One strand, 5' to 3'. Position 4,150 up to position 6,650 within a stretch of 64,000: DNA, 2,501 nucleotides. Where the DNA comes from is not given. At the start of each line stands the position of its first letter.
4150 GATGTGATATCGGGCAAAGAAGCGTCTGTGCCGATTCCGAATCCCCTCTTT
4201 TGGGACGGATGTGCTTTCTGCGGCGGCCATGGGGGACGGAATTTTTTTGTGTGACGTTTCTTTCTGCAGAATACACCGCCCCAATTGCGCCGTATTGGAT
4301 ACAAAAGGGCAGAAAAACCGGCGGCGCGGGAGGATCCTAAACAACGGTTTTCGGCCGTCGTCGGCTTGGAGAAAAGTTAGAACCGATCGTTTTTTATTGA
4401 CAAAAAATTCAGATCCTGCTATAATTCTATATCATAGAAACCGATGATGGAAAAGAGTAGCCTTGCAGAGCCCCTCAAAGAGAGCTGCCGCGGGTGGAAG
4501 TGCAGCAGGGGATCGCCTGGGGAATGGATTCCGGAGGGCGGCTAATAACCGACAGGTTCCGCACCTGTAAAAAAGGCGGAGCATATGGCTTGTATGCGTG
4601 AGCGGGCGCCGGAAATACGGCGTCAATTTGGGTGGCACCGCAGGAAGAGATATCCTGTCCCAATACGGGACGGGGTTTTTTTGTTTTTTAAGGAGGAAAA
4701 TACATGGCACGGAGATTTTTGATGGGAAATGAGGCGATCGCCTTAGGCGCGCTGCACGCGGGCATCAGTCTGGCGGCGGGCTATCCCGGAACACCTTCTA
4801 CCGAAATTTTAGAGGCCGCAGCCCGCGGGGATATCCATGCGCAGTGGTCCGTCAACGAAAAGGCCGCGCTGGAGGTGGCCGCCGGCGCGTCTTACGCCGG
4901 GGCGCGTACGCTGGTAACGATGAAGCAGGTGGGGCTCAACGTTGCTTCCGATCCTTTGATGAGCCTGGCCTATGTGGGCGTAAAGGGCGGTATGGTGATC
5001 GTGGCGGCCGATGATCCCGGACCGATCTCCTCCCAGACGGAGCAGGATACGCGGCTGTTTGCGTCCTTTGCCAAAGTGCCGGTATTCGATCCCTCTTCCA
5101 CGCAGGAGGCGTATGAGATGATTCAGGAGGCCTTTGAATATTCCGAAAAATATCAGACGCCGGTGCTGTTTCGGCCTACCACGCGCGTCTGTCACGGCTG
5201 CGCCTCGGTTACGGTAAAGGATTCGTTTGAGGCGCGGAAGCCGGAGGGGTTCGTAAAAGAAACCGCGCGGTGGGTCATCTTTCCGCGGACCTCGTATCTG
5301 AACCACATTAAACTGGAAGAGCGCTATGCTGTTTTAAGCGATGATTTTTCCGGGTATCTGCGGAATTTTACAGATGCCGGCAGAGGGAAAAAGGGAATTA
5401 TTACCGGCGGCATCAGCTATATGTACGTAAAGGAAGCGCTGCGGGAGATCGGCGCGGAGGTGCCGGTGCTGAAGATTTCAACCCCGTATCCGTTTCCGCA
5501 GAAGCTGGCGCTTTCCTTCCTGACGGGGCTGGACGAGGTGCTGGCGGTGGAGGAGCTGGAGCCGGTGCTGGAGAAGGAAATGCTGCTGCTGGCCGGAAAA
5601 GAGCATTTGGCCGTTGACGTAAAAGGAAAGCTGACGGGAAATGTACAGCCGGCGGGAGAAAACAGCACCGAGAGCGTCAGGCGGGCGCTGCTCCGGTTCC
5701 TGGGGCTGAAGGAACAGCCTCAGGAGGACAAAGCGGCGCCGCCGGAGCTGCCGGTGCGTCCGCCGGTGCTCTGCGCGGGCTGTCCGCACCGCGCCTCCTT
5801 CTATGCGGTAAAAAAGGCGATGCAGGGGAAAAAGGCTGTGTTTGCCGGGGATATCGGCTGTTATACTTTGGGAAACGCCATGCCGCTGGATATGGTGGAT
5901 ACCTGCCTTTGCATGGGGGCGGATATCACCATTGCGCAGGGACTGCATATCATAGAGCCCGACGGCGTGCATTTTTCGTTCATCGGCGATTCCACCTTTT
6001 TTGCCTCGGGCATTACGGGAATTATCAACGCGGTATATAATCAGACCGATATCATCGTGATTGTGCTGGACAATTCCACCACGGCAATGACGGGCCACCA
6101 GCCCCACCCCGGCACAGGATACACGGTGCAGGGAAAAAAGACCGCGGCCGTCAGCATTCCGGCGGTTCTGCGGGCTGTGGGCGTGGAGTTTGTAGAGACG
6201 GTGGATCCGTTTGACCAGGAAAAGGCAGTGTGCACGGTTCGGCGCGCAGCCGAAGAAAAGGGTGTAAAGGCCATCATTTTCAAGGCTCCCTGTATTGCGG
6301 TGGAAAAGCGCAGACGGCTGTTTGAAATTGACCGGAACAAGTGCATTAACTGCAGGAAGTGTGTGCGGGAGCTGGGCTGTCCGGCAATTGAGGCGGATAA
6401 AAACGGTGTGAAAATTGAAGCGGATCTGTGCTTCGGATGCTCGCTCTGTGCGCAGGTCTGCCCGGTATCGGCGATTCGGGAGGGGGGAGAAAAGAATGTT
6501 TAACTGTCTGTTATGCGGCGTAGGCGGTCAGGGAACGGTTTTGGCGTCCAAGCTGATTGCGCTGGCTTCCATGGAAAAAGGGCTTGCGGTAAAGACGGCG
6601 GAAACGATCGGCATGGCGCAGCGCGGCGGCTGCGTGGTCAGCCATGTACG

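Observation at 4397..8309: Trp-specific T-box leader controlling iorA-iorB-paaK: IOR/aryl-acetate-CoA ligase as a tryptophan salvage-biosynthesis operon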

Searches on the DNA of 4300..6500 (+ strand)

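Call 4: search_rna_families(source=window, start=4300, end=4760, threshold=evalue, max_evalue=10, show_alignments=5)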
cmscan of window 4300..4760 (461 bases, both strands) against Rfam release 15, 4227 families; matches with E-value up to 10: 5.
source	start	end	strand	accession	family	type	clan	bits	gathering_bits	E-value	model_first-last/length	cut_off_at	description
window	4435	4665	+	RF00230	T-box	Cis-reg; leader;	-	86.5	93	1.7e-19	1-219/219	no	T-box leader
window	4656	4706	+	RF02980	freshwater-2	Cis-reg;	-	18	49.9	2.4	1-84/84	no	freshwater-2 RNA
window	4655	4687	-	RF02416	TCV_H4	Cis-reg;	-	17.6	50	2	1-51/51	no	Turnip crinkle virus 3'UTR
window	4485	4508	-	RF02344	ar14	Gene; sRNA;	-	15.2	58.8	1.4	91-114/123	no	Alphaproteobacterial ar14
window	4470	4530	+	RF00118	rydB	Gene; sRNA;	-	12.9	50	6.4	1-61/61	no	rydB RNA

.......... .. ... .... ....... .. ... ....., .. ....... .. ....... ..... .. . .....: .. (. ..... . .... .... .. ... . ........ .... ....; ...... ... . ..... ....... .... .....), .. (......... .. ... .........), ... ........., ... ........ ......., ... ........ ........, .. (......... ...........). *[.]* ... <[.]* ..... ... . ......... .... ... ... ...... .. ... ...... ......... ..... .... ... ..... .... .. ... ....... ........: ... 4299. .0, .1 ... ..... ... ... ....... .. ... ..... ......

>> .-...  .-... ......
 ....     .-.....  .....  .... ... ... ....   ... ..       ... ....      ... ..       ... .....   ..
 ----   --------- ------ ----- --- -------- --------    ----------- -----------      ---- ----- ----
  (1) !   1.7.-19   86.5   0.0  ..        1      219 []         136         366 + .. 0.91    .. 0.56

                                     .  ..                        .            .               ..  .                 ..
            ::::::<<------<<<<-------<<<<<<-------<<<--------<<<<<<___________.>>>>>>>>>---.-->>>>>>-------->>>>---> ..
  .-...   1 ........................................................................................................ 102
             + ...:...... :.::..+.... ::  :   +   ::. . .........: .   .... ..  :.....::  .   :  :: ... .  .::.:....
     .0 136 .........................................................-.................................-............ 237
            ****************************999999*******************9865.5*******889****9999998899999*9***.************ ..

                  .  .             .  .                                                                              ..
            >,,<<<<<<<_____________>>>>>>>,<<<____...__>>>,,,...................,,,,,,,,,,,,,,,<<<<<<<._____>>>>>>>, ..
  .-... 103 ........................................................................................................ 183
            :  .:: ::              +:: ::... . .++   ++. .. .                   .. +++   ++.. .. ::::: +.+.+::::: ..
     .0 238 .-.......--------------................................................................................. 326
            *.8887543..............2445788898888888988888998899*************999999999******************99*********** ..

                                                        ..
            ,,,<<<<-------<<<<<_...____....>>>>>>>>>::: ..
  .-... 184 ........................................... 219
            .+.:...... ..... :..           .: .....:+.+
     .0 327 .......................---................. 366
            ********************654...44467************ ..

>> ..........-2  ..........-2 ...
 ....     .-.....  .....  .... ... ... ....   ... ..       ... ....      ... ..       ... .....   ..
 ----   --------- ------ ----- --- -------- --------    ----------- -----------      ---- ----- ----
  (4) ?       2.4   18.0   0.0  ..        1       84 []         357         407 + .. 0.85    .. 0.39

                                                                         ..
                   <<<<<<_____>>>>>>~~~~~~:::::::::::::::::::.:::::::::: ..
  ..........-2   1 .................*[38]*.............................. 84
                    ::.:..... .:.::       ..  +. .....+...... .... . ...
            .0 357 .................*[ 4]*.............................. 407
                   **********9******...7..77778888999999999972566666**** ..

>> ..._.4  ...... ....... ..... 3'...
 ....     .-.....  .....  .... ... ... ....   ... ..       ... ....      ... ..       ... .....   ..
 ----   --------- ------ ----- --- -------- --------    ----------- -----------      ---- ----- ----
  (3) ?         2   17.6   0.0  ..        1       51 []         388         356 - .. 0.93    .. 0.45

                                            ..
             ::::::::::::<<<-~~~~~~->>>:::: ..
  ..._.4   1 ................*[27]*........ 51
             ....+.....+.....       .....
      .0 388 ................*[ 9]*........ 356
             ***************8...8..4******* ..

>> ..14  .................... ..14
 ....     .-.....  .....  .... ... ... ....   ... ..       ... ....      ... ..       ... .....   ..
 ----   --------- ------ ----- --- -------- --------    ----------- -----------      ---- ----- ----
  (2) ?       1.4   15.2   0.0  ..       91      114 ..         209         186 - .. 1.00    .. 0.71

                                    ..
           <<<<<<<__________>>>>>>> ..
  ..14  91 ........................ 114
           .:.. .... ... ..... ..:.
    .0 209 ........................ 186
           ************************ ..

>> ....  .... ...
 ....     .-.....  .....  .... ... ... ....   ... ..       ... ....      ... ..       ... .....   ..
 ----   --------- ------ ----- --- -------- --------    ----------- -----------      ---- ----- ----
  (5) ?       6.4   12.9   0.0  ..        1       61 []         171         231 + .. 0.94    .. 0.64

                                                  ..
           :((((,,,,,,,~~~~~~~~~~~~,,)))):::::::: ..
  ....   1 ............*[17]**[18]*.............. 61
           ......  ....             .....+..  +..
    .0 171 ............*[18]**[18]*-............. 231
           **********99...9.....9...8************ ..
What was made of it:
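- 4435..4539 (+): T-box Stem I: K-turn (GAUGA 4443), specifier loop, AG bulge (AGAGAG 4479), distal loop (GGUGGAA 4493). Rfam alignment (call 4).
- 4539..4580 (+): Reduced Stem II hairpin (4539-4551) and Stem IIA/B hairpin (4553-4567). The loop UCCGC can pair with GCGGA at 4576-4580 to form a pseudoknot. The model deletes 14 Stem II positions (call 4).
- On T-box leader (RF00230): Stem II is reduced to a hairpin of about 3 bp, with 14 model positions deleted (call 4).
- Closest known: Trp-specific T-box leaders. Same: Same architecture and logic: Stem I with a K-turn, a UGG specifier followed by a purine, an AG bulge and distal loop, a IIA/B pseudoknot, Stem III, a UGGN bulge in the antiterminator, and a competing terminator (call 4).
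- Checked: T-box: RF00230 matches 4435-4665 on the + strand over the whole model (1-219), at 86.5 bits and E=1.7e-19 (call 4). 'Canonical' is slightly generous, because Stem II is reduced to a short hairpin (the model deletes 14 positions there, call 4).
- Full-length RF00230 match, E=1.7e-19 (call 4). The window's leader scores below Rfam's gathering threshold and has a truncated Stem II (call 4). The score of 86.5 bits is below the gathering score of 93, and 14 Stem II positions are deleted (call 4).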

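Call 30: search_rna_families(sources=[L010, L018, L038, L043, L046, L048, L075], threshold=evalue, max_evalue=0.001, show_alignments=8)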
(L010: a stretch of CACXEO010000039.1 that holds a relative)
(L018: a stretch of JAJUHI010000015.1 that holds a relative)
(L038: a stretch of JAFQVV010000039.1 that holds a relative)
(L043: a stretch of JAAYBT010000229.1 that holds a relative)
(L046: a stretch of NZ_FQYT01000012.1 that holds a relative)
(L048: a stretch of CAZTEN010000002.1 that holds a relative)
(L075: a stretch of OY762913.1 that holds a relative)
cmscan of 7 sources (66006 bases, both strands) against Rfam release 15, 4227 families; matches with E-value up to 0.001: 9.
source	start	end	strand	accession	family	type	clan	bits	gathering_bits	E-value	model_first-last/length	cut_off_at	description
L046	3706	3954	+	RF00230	T-box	Cis-reg; leader;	-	111.8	93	7.1e-24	1-219/219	no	T-box leader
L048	3411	3659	+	RF00230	T-box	Cis-reg; leader;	-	108.9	93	4e-23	1-219/219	no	T-box leader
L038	3716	3953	+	RF00230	T-box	Cis-reg; leader;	-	97.4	93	3.7e-20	1-219/219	no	T-box leader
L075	3720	3934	+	RF00230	T-box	Cis-reg; leader;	-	83.9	93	1.1e-16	1-219/219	no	T-box leader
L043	3702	3943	+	RF00230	T-box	Cis-reg; leader;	-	82.8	93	2.1e-16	1-219/219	no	T-box leader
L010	1238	1468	+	RF00230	T-box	Cis-reg; leader;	-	78.9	93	2.1e-15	1-219/219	no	T-box leader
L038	7752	7837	+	RF00005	tRNA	Gene; tRNA;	CL00001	55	29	4.3e-09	1-71/71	no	tRNA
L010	6787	6870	-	RF00005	tRNA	Gene; tRNA;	CL00001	54.2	29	7e-09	1-71/71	no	tRNA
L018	3689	3955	+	RF00230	T-box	Cis-reg; leader;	-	39.4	93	3.2e-05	1-219/219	no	T-box leader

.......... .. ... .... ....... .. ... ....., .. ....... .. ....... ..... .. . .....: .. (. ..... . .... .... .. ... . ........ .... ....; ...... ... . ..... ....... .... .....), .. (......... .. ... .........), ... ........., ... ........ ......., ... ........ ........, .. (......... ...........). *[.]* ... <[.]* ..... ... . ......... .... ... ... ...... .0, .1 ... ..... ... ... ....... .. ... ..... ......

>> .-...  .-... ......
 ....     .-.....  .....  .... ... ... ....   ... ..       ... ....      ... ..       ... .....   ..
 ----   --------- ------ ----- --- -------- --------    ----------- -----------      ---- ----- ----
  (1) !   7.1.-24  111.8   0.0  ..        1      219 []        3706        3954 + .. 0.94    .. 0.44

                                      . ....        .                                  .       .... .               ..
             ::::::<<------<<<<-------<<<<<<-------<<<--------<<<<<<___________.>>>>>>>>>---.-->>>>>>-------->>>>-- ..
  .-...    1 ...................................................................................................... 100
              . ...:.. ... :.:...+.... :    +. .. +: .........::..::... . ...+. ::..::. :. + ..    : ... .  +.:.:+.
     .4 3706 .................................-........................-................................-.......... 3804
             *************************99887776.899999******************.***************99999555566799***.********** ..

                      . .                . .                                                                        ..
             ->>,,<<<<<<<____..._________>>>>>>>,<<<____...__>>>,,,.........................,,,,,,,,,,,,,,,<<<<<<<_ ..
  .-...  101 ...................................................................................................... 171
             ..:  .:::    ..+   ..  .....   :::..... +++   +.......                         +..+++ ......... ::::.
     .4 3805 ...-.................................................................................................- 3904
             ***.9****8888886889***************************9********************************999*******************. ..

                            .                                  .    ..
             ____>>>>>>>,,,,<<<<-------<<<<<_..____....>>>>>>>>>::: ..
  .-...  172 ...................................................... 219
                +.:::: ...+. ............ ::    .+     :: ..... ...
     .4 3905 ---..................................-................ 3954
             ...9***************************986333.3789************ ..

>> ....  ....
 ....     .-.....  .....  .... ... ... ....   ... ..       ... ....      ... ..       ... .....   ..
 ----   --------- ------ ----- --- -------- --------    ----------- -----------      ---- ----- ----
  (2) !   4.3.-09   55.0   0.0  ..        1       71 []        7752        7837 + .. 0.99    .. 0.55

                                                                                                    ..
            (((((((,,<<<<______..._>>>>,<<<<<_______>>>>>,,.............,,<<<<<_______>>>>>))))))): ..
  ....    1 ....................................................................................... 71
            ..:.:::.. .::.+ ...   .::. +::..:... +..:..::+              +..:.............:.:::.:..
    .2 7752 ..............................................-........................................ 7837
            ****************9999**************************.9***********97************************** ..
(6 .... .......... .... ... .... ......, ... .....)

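Call 33: search_rna_families(sources=[L076, L079, L017, L002, L012, L016], threshold=evalue, max_evalue=0.001, show_alignments=6)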
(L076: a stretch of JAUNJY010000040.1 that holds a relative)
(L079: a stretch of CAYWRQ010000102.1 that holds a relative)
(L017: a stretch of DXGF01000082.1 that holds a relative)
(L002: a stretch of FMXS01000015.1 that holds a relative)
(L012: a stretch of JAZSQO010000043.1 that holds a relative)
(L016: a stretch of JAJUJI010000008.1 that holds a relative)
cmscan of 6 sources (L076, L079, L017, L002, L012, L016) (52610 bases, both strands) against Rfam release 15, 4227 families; matches with E-value up to 0.001: 5.
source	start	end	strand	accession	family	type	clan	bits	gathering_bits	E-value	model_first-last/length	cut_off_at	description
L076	3410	3669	+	RF00230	T-box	Cis-reg; leader;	-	105.8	93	2e-22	1-219/219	no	T-box leader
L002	674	900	+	RF00230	T-box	Cis-reg; leader;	-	105.6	93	2.2e-22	1-219/219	no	T-box leader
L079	2649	2905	+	RF00230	T-box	Cis-reg; leader;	-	77.6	93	3.6e-15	1-219/219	no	T-box leader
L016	9151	9402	+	RF00230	T-box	Cis-reg; leader;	-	68.6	93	7.8e-13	1-219/219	no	T-box leader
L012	4141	4354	+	RF00230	T-box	Cis-reg; leader;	-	62.5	93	2.8e-11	1-219/219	no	T-box leader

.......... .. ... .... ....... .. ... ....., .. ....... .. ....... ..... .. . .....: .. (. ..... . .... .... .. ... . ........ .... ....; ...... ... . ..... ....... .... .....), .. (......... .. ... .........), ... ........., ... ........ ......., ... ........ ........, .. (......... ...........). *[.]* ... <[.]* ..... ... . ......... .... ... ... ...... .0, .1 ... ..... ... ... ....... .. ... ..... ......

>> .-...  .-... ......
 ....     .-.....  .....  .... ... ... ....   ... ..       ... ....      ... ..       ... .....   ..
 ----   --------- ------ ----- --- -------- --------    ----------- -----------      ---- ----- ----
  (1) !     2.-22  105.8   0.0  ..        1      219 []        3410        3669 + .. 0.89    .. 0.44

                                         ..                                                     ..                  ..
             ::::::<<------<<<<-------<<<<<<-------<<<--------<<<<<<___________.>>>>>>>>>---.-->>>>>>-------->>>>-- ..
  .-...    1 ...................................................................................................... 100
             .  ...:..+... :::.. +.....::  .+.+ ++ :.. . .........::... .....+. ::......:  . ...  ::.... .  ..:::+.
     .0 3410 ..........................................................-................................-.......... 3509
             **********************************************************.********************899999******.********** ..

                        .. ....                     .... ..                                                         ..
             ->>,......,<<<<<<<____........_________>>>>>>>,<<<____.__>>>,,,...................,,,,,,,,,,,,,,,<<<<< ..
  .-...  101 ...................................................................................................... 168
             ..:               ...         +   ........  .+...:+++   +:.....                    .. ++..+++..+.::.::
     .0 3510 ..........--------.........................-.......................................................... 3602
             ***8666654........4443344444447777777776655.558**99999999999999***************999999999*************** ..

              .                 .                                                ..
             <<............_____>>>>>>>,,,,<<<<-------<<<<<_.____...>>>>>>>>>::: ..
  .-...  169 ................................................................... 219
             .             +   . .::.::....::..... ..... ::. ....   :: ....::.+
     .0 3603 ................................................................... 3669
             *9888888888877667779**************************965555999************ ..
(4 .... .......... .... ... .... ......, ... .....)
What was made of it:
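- Other T-boxes in the same loci read AAC and ACC (call 33).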

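Call 43: build_rna_model(alignment_id=A2)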
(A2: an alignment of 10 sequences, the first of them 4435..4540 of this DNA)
Model R1 built from alignment A2 (10 sequences, 107 columns); structure: RNAalifold consensus.
model positions 104; base pairs 18; branch points 0; effective number of sequences 2.98; information 0.59 bits per position. Calibrated on 0.2 Mb of random sequence (short: E-values are rough).
structure used (alignment columns):
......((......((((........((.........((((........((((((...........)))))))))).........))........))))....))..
